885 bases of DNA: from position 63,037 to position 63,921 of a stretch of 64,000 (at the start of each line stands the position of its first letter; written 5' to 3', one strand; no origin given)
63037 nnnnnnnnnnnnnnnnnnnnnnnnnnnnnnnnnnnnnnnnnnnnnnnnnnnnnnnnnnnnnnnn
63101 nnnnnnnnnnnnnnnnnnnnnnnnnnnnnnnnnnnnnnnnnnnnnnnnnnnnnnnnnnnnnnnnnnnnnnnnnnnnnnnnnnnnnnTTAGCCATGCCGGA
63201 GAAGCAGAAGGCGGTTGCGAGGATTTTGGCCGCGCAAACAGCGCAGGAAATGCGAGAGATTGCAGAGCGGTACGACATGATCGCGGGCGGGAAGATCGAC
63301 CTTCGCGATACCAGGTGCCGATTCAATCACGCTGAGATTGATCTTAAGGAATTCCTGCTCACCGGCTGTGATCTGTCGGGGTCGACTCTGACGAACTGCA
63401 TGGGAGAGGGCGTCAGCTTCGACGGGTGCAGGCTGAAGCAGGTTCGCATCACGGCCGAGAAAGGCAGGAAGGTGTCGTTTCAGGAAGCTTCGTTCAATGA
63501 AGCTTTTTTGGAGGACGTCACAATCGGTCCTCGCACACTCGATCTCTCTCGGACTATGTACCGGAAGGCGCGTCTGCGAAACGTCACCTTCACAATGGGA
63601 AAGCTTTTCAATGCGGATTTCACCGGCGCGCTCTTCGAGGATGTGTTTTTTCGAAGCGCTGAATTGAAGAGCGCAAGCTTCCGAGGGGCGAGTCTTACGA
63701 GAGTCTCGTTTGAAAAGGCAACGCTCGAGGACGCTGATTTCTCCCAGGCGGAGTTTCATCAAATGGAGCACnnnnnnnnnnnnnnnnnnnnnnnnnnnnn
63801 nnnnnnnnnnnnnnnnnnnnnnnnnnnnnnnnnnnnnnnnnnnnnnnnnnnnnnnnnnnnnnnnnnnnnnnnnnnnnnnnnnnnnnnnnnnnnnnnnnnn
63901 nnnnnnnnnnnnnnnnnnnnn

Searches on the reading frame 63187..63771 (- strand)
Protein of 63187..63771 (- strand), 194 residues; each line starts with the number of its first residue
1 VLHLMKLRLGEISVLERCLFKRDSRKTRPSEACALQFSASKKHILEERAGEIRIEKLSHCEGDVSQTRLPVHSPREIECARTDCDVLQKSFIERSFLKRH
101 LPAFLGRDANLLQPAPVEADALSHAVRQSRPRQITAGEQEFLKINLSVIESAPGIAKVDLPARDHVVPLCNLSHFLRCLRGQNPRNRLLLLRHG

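Call 8: search_protein_families(library=pfam, proteins=[window:63187-63771:-], max_evalue=0.01)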
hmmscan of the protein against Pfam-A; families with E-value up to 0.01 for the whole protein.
window:63187-63771:- (194 aa): 0 families

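Call 23: find_encoding_contigs(protein=window:63187-63771:-, flank=10000, max_places=2)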
Protein window:63187-63771:- (194 aa): no gene with exactly this product is on record in the collection.
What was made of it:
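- Tried and rejected: A look-up of the minus-strand ORF 63187..63771 found nothing (call 23), so the region past 64,000 could not be inspected.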
